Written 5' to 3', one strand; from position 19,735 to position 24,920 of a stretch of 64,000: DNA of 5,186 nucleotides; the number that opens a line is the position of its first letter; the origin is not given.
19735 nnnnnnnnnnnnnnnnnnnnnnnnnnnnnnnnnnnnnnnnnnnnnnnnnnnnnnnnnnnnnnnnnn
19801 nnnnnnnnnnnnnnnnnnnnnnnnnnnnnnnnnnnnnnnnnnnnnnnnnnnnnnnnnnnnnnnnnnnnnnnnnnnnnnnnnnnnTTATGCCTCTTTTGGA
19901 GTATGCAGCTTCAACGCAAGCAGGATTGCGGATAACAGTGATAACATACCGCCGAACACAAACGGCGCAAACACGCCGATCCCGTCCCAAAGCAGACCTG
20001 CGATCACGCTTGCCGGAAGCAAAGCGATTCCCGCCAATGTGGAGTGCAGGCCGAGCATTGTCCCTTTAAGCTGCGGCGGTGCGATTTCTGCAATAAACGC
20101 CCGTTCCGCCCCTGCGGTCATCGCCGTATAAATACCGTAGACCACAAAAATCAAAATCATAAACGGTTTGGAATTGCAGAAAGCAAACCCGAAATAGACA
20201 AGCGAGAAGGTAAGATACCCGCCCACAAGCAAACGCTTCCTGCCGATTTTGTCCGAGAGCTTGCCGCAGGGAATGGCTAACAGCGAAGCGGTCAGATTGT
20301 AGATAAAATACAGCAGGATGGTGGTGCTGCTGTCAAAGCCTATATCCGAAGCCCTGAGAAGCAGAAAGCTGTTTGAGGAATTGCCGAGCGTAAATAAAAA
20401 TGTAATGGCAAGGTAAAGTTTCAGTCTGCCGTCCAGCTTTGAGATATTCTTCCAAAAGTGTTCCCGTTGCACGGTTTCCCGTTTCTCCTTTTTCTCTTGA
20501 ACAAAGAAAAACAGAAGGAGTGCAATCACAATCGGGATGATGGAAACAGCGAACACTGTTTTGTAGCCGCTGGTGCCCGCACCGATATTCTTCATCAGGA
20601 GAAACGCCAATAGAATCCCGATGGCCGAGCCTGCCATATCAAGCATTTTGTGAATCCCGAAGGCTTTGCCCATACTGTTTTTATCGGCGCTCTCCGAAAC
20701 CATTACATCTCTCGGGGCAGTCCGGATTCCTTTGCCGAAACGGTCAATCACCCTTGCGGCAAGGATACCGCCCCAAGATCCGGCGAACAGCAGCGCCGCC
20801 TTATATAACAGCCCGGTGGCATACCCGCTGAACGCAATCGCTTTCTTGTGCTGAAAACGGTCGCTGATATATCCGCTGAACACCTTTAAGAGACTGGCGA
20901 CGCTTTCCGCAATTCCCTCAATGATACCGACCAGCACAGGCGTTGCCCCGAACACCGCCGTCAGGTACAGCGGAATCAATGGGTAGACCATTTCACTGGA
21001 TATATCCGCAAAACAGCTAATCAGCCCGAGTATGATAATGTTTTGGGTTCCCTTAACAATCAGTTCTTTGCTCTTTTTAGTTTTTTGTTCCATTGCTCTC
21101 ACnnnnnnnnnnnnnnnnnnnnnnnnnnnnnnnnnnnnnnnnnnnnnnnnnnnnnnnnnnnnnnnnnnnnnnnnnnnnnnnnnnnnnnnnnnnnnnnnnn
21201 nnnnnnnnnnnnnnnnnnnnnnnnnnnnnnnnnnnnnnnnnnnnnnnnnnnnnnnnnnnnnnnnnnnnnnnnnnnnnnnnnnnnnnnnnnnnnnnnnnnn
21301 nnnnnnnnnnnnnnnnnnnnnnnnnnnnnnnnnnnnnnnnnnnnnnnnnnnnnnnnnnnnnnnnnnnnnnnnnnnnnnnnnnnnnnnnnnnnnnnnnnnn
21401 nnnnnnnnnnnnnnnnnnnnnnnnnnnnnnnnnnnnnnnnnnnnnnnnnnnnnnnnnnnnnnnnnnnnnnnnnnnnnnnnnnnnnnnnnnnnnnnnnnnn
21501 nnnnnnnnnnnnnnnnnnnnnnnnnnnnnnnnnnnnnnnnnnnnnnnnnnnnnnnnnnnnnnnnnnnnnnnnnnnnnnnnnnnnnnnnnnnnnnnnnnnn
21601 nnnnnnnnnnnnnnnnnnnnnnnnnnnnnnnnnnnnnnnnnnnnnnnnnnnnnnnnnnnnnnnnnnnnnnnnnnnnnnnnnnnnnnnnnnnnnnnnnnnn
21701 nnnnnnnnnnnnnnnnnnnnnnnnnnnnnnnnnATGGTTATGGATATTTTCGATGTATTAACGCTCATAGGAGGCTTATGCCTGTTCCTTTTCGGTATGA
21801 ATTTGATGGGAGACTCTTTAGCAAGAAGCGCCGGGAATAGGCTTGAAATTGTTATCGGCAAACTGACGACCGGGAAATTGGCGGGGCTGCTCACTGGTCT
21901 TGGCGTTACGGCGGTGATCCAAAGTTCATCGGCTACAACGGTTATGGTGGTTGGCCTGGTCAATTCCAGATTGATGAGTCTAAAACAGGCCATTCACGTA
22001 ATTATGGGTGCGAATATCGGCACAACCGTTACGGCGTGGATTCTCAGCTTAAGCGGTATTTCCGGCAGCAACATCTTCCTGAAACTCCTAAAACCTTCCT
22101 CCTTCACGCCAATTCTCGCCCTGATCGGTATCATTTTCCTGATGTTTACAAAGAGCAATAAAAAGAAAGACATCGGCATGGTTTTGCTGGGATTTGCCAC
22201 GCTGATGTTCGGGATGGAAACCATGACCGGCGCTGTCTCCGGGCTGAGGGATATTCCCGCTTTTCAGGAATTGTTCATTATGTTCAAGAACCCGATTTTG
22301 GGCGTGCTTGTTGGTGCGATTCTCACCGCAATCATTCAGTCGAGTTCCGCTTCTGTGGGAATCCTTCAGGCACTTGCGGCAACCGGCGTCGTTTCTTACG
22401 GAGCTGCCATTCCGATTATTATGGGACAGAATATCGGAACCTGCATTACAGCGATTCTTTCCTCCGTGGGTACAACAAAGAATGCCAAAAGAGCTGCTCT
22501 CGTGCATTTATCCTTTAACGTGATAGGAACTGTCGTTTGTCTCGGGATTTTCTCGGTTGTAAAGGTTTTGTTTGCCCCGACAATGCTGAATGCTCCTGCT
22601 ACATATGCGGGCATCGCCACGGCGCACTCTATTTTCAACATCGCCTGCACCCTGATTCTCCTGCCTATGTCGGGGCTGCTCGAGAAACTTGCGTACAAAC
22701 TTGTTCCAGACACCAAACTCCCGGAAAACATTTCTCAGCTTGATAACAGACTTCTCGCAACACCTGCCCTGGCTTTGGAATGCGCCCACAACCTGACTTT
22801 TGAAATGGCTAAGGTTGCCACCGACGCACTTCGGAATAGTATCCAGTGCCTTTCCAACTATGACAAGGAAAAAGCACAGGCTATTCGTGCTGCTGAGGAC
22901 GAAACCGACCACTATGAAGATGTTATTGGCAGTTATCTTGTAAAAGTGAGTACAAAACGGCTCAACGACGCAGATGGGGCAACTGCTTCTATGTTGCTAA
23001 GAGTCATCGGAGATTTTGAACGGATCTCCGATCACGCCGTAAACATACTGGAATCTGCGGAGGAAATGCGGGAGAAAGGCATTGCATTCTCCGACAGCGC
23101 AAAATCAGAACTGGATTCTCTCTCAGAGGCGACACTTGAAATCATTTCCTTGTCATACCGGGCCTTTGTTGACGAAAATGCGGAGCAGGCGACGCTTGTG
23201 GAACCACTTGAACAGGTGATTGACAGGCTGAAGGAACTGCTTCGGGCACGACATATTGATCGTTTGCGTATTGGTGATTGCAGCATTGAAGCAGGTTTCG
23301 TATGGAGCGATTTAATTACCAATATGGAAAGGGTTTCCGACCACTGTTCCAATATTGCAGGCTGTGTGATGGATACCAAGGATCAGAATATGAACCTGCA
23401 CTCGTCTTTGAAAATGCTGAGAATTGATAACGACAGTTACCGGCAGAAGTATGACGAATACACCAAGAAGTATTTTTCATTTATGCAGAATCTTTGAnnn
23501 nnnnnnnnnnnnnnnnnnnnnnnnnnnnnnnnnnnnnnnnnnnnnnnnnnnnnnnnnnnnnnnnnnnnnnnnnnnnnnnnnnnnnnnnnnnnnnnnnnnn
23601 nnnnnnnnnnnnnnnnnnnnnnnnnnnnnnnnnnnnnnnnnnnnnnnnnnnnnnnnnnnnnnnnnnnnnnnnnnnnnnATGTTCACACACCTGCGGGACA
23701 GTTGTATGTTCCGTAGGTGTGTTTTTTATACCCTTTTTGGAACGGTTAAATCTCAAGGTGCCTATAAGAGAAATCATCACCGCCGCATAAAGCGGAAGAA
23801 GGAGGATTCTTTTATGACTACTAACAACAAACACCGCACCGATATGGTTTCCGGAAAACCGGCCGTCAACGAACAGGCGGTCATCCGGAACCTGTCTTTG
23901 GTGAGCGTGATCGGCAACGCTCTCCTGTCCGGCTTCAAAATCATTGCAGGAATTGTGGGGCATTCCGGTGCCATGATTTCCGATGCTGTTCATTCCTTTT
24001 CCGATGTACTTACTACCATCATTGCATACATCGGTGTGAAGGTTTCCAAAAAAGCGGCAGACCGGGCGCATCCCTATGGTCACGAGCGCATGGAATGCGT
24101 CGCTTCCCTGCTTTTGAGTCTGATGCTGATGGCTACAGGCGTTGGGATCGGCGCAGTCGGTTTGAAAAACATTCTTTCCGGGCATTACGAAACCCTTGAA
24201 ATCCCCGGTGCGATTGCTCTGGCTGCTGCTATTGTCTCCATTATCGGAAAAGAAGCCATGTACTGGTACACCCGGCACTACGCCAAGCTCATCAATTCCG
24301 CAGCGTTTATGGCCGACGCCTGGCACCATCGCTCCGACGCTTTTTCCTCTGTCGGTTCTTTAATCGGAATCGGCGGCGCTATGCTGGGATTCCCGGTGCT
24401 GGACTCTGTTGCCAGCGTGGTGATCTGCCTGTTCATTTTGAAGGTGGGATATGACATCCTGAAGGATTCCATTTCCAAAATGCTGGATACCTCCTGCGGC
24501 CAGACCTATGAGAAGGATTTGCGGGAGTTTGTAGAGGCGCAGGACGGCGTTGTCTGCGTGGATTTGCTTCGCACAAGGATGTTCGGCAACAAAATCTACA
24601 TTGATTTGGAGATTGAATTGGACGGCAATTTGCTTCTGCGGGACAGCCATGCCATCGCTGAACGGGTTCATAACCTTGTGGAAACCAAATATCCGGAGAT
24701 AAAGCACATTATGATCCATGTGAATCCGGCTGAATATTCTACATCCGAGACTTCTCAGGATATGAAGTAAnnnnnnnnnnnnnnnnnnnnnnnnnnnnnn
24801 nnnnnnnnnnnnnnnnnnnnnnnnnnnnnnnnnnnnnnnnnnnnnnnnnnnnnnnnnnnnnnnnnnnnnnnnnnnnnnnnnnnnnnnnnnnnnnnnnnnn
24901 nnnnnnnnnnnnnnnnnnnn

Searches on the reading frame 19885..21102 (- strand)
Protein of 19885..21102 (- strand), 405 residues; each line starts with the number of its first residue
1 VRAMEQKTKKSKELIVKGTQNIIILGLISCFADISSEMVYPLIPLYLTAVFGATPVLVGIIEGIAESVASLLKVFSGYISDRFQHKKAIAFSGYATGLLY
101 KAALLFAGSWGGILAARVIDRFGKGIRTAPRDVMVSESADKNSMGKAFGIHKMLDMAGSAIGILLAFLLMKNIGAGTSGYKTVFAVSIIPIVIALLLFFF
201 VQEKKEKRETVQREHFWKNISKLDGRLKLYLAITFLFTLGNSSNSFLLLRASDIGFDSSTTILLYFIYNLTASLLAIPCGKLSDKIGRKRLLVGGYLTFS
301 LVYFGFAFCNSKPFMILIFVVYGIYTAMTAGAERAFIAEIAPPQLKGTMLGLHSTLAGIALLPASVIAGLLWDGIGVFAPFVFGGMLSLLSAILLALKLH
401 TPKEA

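Call 38: search_protein_families(library=pfam, proteins=[window:19885-21102:-], max_evalue=0.0001)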
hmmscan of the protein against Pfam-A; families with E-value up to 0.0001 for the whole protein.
window:19885-21102:- (405 aa): 3 families
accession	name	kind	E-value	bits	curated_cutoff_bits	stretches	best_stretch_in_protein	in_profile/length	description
PF07690.21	MFS_1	-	1.1e-46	159.8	33.4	2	26-243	2-220/347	Major Facilitator Superfamily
PF00083.30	Sugar_tr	-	1e-12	48.1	22.3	2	257-367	44-157/452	Sugar (and other) transporter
PF12832.13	MFS_1_like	-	1.9e-10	40.8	25.2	1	39-381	18-371/373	MFS_1 like family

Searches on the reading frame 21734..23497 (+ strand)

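Call 38: search_protein_families(library=pfam, proteins=[window:21734-23497:+], max_evalue=0.0001)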
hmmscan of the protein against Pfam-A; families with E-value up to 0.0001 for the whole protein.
window:21734-23497:+ (587 aa): 2 families
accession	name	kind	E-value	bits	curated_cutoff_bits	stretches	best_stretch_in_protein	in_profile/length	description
PF02690.20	Na_Pi_cotrans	-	1.3e-61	207.1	29.1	2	17-165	1-136/137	Na+/Pi-cotransporter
PF01895.24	PhoU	-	3.9e-29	101.3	23.5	2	357-441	3-88/89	PhoU domain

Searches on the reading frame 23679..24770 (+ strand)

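Call 38: search_protein_families(library=pfam, proteins=[window:23679-24770:+], max_evalue=0.0001)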
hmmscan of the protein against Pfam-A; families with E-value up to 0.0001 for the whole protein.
window:23679-24770:+ (363 aa): 2 families
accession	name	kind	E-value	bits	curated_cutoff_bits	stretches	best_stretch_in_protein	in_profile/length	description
PF01545.26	Cation_efflux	-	6.4e-48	163.6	26.6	1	74-269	2-198/198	Cation efflux family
PF16916.11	ZT_dimer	-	1.4e-20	73.5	26.7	1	278-350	6-77/78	Dimerisation domain of Zinc Transporter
